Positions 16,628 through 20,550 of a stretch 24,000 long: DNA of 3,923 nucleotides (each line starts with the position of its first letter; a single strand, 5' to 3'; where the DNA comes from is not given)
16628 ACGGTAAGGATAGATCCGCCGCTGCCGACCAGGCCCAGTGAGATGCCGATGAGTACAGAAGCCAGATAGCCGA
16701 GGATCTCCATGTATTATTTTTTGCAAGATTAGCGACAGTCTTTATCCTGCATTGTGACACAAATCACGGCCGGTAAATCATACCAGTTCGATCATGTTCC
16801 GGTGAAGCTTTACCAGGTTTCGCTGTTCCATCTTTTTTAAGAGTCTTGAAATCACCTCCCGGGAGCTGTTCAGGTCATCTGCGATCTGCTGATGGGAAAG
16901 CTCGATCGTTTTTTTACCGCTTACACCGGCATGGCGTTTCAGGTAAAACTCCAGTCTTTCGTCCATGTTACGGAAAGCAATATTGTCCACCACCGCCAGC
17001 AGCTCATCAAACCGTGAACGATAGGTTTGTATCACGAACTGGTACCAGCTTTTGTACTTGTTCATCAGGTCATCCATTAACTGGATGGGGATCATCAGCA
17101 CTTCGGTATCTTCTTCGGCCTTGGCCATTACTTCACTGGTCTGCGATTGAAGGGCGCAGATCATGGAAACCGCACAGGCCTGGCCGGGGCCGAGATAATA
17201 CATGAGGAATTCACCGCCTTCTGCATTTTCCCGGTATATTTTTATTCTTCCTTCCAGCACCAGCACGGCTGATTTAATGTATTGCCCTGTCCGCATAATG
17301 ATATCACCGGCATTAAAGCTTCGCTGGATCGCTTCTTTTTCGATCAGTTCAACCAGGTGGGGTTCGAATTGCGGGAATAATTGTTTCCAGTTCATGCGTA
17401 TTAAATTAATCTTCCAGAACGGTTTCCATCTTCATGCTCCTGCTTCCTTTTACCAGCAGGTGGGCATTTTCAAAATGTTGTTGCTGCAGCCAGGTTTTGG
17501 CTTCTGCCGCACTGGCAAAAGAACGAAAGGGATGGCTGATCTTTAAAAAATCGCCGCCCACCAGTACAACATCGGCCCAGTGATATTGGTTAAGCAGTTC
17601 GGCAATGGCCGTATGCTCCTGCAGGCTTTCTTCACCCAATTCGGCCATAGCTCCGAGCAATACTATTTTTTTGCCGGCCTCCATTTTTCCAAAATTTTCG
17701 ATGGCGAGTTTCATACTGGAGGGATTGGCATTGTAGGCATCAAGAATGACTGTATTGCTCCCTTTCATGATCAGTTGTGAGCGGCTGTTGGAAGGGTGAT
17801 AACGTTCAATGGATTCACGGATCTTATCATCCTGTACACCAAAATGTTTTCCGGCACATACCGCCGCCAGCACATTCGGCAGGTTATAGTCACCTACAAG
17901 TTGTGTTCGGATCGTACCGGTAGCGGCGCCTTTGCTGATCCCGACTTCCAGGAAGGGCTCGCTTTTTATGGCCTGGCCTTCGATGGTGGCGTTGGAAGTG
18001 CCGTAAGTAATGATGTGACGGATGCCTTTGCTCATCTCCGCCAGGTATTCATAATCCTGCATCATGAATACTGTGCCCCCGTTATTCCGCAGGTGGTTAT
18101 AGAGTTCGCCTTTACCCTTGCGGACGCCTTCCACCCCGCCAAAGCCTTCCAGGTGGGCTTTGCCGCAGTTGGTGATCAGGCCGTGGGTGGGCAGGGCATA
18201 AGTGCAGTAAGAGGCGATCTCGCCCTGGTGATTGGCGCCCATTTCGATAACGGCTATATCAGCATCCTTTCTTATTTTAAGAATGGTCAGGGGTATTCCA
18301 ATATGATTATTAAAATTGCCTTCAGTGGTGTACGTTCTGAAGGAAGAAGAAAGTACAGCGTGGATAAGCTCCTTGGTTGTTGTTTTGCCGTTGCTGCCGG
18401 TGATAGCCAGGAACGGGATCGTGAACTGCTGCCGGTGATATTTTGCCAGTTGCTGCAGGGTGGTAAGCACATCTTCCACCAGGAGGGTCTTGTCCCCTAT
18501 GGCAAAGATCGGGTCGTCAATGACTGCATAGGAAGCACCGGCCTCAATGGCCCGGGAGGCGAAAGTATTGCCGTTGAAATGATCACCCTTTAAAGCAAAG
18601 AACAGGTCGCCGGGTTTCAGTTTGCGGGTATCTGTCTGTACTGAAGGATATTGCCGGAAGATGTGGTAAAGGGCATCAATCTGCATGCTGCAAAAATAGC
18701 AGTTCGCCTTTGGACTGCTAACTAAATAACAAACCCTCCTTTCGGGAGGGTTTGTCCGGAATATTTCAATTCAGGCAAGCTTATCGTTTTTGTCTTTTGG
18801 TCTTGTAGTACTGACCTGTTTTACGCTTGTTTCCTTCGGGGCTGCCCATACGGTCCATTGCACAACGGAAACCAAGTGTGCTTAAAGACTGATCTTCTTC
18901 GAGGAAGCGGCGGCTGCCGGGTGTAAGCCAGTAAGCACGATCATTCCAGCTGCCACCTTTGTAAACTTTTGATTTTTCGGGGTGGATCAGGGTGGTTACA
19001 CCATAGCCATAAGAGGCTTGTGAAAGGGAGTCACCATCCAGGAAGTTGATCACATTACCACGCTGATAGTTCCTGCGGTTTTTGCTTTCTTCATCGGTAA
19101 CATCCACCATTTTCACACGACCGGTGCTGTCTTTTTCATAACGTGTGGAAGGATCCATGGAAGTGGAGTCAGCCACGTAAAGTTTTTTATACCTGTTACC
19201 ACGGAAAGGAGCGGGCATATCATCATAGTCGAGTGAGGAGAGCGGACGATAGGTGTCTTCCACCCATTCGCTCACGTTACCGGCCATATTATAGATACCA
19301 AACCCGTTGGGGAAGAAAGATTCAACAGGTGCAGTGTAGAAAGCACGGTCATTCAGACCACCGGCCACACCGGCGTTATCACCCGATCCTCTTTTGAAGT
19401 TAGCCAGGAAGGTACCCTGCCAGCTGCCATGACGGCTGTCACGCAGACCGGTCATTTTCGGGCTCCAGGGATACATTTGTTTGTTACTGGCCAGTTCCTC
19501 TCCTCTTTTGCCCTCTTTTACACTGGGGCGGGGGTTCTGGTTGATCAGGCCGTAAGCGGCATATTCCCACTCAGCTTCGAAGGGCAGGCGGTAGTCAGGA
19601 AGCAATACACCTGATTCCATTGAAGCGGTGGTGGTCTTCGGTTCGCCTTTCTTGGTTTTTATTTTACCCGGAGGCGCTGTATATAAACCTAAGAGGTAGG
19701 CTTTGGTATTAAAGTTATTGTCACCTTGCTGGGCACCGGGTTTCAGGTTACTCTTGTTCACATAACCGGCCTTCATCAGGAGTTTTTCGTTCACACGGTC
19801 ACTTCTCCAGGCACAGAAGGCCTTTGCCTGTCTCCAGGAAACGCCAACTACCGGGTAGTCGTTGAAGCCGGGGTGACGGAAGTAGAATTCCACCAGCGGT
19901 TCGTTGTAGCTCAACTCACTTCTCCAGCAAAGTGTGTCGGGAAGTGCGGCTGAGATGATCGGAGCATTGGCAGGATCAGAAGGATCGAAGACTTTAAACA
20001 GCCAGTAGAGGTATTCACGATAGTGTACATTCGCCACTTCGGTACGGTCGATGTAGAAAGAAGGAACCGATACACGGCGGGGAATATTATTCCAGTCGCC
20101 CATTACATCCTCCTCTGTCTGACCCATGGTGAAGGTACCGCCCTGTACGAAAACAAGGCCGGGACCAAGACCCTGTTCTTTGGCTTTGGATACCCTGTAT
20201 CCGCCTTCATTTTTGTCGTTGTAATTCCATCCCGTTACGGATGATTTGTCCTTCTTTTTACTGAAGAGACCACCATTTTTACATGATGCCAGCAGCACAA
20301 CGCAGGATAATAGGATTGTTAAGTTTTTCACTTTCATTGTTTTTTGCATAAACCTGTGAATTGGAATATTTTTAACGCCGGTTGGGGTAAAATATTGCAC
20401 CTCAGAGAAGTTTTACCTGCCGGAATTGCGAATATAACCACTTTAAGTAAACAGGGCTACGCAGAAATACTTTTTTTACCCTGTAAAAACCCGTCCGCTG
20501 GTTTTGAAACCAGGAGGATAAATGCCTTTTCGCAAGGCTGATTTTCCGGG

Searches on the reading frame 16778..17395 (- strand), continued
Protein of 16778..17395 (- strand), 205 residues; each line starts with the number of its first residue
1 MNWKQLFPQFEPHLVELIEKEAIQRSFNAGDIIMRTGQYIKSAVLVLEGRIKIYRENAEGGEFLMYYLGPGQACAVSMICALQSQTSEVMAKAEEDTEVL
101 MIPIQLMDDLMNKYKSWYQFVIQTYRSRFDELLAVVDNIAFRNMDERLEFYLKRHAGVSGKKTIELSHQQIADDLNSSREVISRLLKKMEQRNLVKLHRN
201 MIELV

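Call 51: find_related_loci(query=A1, collection=metagenome_contigs, flank=4000)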
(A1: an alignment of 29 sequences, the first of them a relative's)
Query A1 (211 aa) in metagenome_contigs; peptide patterns used: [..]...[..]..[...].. (x = any residue, [..] = any of these).
600 stretches matched a pattern (row limit reached: there are more); 594 encode a relative of the query (tblastn E <= 1e-3); the best 80 are kept; 80 distinct loci.
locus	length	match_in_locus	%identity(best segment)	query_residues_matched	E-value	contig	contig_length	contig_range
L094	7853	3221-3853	99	1-211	2e-140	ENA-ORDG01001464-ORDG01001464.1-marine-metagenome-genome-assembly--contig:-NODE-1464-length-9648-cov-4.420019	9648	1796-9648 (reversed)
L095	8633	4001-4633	99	1-211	2e-139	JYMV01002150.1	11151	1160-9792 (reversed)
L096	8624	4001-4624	64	4-211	2e-94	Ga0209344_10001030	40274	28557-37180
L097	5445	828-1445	63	5-210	2e-94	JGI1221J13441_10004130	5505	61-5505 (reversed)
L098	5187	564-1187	63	4-211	2e-93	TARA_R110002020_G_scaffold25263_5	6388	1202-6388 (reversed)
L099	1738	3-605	67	11-211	4e-98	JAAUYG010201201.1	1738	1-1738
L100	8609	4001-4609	66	4-206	3e-92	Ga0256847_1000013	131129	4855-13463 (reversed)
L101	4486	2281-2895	64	5-209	1e-92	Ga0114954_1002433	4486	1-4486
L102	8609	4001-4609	65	6-208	5e-92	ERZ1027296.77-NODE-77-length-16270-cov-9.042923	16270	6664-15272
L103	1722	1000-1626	64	1-209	5e-97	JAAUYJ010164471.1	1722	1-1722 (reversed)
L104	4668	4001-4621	65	5-211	7e-92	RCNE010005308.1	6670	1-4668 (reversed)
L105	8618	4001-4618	65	4-209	2e-91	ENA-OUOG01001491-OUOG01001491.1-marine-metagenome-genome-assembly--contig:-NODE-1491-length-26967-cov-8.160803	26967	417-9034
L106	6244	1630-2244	64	5-209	2e-91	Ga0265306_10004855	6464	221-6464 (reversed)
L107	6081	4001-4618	64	4-209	2e-91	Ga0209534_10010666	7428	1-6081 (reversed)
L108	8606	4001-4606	66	5-206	5e-91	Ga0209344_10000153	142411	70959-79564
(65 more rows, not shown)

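Call 88: predict_structure(alignment_id=A2)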
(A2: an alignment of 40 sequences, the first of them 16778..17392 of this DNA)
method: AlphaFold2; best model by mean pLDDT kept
length: 204 residues; sequences in the alignment: 40
mean_pLDDT: 92.8   pTM: 0.66
mean pLDDT of the five models: 92.8, 92.7, 92.0, 91.9, 90.3
residues with pLDDT >= 90: 161; 70-90: 39; 50-70: 4; < 50: 0
segments of 3 or more residues with pLDDT < 50: none
pLDDT, mean of each block of 10 residues (from residue 1): 94 97 98 94 97 93 94 87 90 98 94 96 91 73 87 92 96 91 97 96 97
secondary structure, 60 per line:
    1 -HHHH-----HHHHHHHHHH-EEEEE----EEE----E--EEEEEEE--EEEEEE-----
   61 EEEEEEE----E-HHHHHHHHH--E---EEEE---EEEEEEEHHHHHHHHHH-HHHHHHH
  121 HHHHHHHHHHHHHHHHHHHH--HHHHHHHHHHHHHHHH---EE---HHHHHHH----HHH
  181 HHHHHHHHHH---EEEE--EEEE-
elements in order: H2-5 H11-20 E22-26 E31-33 E41-47 E50-55 E61-67 H74-82 E89-92 E96-102 H103-112 H114-140 H143-158 H167-173 H178-190 E194-197 E200-203

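Call 90: fold_search(model_id=the predicted structure, library=pdb)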
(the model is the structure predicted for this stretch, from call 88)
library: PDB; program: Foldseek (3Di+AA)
matches with E <= 10: 1898; with E <= 0.001: 628
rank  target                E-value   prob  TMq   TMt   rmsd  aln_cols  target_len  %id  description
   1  4ev0_D                3.9e-16  1.00  0.56  0.53  12.2       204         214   22  Crystal Structure of Thermus thermophilus Catabolite Activator Protein (released 2012-06-20)
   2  3dv8                  6.4e-16  1.00  0.66  0.63   4.7       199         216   27  Crystal structure of a putative transcriptional regulator of the crp/fnr family (eubrec_1222) from eubacterium rectale a (released 2008-08-05)
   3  4ev0_A                1.4e-15  1.00  0.57  0.55  11.6       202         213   23  Crystal Structure of Thermus thermophilus Catabolite Activator Protein (released 2012-06-20)
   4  6dt4_A                7.2e-15  1.00  0.70  0.70   4.4       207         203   18  1.8 Angstrom Resolution Crystal Structure of cAMP-Regulatory Protein from Yersinia pestis in Complex with cAMP (released 2018-06-27)
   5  4i0b_B                8.2e-15  1.00  0.71  0.72   4.3       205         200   19  structure of the mutant Catabolite gene activator protein H160L (released 2013-10-30)
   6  4i09_A                9.2e-15  1.00  0.70  0.70   4.5       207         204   18  structure of the mutant Catabolite gene activator protein V132L (released 2013-10-30)
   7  1zrf_A                9.8e-15  1.00  0.71  0.71   4.0       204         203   18  4 crystal structures of CAP-DNA with all base-pair substitutions at position 6, CAP-[6C;17G]ICAP38 DNA (released 2006-03-21)
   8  1g6n_B                1.1e-14  1.00  0.70  0.71   4.1       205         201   19  2.1 ANGSTROM STRUCTURE OF CAP-CAMP (released 2000-12-15)
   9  1i5z_A                1.2e-14  1.00  0.72  0.73   3.9       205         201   18  STRUCTURE OF CRP-CAMP AT 1.9 A (released 2003-06-17)
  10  1hw5_A                1.2e-14  1.00  0.70  0.68   4.5       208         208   18  THE CAP/CRP VARIANT T127L/S128A (released 2001-01-17)
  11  3qop_A                1.3e-14  1.00  0.72  0.74   3.8       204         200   19  Domain-domain flexibility leads to allostery within the camp receptor protein (CRP) (released 2012-04-04)
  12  3rpq_B                1.4e-14  1.00  0.71  0.72   4.1       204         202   18  Domain-domain flexibility leads to allostery within the camp receptor protein (CRP) (released 2012-05-02)
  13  6dt4_B                1.5e-14  1.00  0.72  0.74   3.7       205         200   19  1.8 Angstrom Resolution Crystal Structure of cAMP-Regulatory Protein from Yersinia pestis in Complex with cAMP (released 2018-06-27)
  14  2xko_A                1.6e-14  1.00  0.63  0.61   5.4       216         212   19  Crystal structure of the complex of NtcA with its transcriptional co- activator PipX (released 2010-08-18)
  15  2xkp_C                1.7e-14  1.00  0.57  0.59   5.7       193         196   21  NtcA from Synechococcus elongatus: active and inactive (released 2010-08-18)
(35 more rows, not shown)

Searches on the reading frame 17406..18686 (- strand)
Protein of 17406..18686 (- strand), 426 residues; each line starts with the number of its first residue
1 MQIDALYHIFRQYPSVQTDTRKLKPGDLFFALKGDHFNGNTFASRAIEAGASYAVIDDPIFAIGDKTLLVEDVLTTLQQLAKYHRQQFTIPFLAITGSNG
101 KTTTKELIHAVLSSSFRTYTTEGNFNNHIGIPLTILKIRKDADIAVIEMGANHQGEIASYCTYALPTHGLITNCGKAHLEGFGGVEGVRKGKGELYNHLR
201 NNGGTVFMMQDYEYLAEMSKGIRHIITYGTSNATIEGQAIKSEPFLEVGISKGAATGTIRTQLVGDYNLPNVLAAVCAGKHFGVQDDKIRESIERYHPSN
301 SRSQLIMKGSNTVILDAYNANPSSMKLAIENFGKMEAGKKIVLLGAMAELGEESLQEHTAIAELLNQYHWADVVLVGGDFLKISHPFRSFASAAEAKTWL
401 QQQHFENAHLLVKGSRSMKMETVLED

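Call 6: search_protein_families(library=pfam, proteins=[window:17406-18686:-])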
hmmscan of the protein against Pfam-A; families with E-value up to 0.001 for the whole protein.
window:17406-18686:- (426 aa): 3 families
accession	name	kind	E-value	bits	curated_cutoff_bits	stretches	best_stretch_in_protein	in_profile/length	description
PF08245.18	Mur_ligase_M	-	6.7e-39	134.4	24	1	95-278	1-199/200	Mur ligase middle domain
PF02875.26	Mur_ligase_C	-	9.6e-13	49.5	28.4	1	302-397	2-108/127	Mur ligase, glutamate ligase domain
PF01225.30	Mur_ligase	-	4.4e-07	30.6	21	1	15-60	4-54/95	Mur ligase family, catalytic domain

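Call 27: search_protein_families(library=ncbifam, proteins=[window:17406-18686:-], max_evalue=0.001)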
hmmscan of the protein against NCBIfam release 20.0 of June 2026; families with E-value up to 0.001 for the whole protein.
window:17406-18686:- (426 aa): 28 families (the best 25 are shown)
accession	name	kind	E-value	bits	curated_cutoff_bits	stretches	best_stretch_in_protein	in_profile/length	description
TIGR01143.1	murF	subfamily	1.5e-111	373.4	288.6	1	18-425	1-416/418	UDP-N-acetylmuramoyl-tripeptide--D-alanyl-D-alanine ligase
NF008896.0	PRK11929.1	equivalog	4.6e-108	362.4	1023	1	13-425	527-954/965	bifunctional UDP-N-acetylmuramoyl-L-alanyl-D-glutamate--2,6-diaminopimelate ligase MurE/UDP-N-acetylmuramoyl-tripeptide--D-alanyl-D-alanine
NF008041.0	PRK10773.1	equivalog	2.8e-75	253.8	551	1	15-424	26-444/453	UDP-N-acetylmuramoyl-tripeptide--D-alanyl-D-alanine ligase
NF008897.0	PRK11930.1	equivalog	2.2e-61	207.9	804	1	15-425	26-451/822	bifunctional UDP-N-acetylmuramoyl-tripeptide:D-alanyl-D-alanine ligase/alanine racemase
NF010693.0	PRK14093.1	equivalog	2.8e-59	201.1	544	1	16-382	31-412/479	UDP-N-acetylmuramoylalanyl-D-glutamyl-2,6-diaminopimelate--D-alanyl-D-alanine ligase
NF001126.0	PRK00139.1-4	equivalog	6.8e-33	113.9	373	1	13-346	23-376/486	UDP-N-acetylmuramoyl-L-alanyl-D-glutamate--2,6-diaminopimelate ligase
TIGR01085.1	murE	subfamily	1.2e-31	110.1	257.3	2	14-115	5-110/472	UDP-N-acetylmuramyl-tripeptide synthetase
NF001124.0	PRK00139.1-2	equivalog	1.4e-29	103.2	476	2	16-114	31-133/500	UDP-N-acetylmuramoyl-L-alanyl-D-glutamate--2,6-diaminopimelate ligase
TIGR01087.1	murD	equivalog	3.2e-20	72.6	211.95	1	80-344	97-346/441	UDP-N-acetylmuramoyl-L-alanine--D-glutamate ligase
NF010628.0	PRK14022.1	equivalog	5.1e-20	71.7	536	2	209-375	245-401/483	UDP-N-acetylmuramoyl-L-alanyl-D-glutamate--L-lysine ligase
NF053645.1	pMurC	equivalog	8e-20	71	560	2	89-231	101-246/492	pseudomurein biosynthesis peptide ligase pMurC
NF001123.0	PRK00139.1-1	equivalog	1.4e-17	63.6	586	1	15-347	22-385/493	UDP-N-acetylmuramoyl-L-alanyl-D-glutamate--2,6-diaminopimelate ligase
TIGR01082.1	murC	equivalog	1.6e-17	63.7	335.1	1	75-341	88-348/449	UDP-N-acetylmuramate--L-alanine ligase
NF052464.1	L2IsogltmlsynMurTStaph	equivalog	1.8e-15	56.7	800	2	236-343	236-338/435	lipid II isoglutaminyl synthase subunit MurT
NF001130.0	PRK00139.2-4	equivalog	3.7e-14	52.3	715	2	15-116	33-135/516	UDP-N-acetylmuramoyl-L-alanyl-D-glutamate--2,6-diaminopimelate ligase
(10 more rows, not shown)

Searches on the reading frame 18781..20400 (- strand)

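Call 6: search_protein_families(library=pfam, proteins=[window:18781-20400:-])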
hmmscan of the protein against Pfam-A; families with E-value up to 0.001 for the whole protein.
window:18781-20400:- (539 aa): 1 family
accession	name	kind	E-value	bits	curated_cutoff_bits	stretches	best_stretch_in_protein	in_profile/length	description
PF03781.23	FGE-sulfatase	-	1.9e-38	133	23.3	1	80-402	3-212/255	Sulfatase-modifying factor enzyme 1-like domain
